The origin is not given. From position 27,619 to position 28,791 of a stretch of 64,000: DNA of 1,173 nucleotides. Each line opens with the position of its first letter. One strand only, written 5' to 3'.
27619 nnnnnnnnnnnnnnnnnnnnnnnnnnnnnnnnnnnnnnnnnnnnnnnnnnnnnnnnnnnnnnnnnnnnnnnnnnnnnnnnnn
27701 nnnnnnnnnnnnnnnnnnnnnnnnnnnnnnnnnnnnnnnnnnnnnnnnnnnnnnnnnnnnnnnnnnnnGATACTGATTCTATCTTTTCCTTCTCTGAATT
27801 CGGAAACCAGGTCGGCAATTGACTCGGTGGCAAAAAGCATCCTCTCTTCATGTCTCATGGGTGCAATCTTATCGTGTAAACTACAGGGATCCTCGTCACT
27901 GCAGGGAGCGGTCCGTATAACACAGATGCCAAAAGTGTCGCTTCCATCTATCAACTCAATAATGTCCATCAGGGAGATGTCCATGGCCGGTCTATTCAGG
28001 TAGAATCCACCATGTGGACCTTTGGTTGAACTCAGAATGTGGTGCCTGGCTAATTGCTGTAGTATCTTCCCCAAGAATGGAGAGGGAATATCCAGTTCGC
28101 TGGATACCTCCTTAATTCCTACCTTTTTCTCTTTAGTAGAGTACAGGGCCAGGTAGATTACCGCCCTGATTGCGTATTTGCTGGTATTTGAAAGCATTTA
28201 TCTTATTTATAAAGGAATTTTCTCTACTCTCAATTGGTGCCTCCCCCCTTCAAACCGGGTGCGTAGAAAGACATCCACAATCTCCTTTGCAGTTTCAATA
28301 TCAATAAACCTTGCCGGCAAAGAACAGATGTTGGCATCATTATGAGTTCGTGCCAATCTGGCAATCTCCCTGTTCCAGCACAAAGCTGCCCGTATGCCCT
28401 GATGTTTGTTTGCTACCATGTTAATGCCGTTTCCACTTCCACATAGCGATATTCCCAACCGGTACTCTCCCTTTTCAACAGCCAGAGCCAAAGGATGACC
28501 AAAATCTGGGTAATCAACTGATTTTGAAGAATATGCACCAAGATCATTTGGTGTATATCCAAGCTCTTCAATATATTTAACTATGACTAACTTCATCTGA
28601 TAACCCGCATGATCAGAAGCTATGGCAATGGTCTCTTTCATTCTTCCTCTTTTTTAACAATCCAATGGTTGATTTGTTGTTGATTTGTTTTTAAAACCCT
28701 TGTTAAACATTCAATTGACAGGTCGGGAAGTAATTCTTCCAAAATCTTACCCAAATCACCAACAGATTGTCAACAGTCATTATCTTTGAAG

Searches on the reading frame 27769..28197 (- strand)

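Call 8: search_protein_families(library=ncbifam, proteins=[window:27769-28197:-], max_evalue=0.001)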
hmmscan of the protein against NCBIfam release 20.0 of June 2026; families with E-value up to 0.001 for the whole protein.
window:27769-28197:- (143 aa): 7 families
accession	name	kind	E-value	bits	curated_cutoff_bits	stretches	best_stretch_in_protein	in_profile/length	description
TIGR00738.1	rrf2_super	superfamily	4.3e-28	97.8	73.3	1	1-131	2-131/132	Rrf2 family transcriptional regulator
TIGR02010.1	IscR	equivalog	3.2e-15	56.2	207.55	1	2-133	3-132/135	Fe-S cluster assembly transcriptional regulator IscR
NF008886.0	PRK11920.1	equivalog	1.1e-13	51.1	193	1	2-133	3-133/153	iron-responsive transcriptional regulator RirA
TIGR02944.1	suf_reg_Xantho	equivalog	7.7e-13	49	110.65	1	5-110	7-110/130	SUF system Fe-S cluster assembly regulator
NF008240.0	PRK11014.1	equivalog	8.8e-10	38.8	182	1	3-133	4-130/141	nitric oxide-sensing transcriptional repressor NsrR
NF008110.0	PRK10857.1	equivalog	2.3e-09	37.3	275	1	3-109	4-108/164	Fe-S cluster assembly transcriptional regulator IscR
NF047409.1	Cys_reg_CymR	equivalog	1.4e-08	35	195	1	3-86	4-86/139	cysteine metabolism transcriptional regulator CymR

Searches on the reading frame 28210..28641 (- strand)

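Call 8: search_protein_families(library=ncbifam, proteins=[window:28210-28641:-], max_evalue=0.001)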
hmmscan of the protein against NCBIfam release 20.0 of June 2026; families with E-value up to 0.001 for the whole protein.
window:28210-28641:- (144 aa): 12 families
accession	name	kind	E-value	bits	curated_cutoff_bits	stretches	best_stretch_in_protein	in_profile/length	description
NF004051.0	PRK05571.1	subfamily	4.3e-52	175.8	135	1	4-142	3-142/149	ribose-5-phosphate isomerase B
TIGR00689.1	rpiB_lacA_lacB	subfamily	5.7e-49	165.7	88.3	1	5-142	1-139/145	RpiB/LacA/LacB family sugar-phosphate isomerase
TIGR01120.1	rpiB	equivalog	9.1e-44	148.9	138.65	1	5-142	2-139/143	ribose 5-phosphate isomerase B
TIGR02133.1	RPI_actino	equivalog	2.7e-32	111.7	168.2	1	5-142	3-142/148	ribose-5-phosphate isomerase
NF006381.0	PRK08622.1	equivalog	2.1e-26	92.8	234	1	4-133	2-131/171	galactose-6-phosphate isomerase subunit LacB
NF006380.0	PRK08621.1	equivalog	4.3e-23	82.3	164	1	4-140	2-136/142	galactose-6-phosphate isomerase subunit LacA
NF051858.1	EryPhIsonDerIRhiz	equivalog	4.3e-23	82.1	240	1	5-131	3-131/150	D-erythrulose-4-phosphate isomerase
NF009257.0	PRK12613.1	equivalog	2e-20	73.3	243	1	4-141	2-136/141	galactose-6-phosphate isomerase subunit LacA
TIGR01118.1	lacA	equivalog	3.4e-20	72.6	181.1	1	5-141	3-137/141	galactose-6-phosphate isomerase subunit LacA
TIGR01119.1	lacB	equivalog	1.3e-19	70.6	312.55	1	5-131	3-129/171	galactose-6-phosphate isomerase subunit LacB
NF009258.0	PRK12615.1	equivalog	2.2e-17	63.5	325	1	5-131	3-129/171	galactose-6-phosphate isomerase subunit LacB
NF006753.0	PRK09273.1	equivalog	0.0009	18.7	137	1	63-109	67-113/211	hypothetical protein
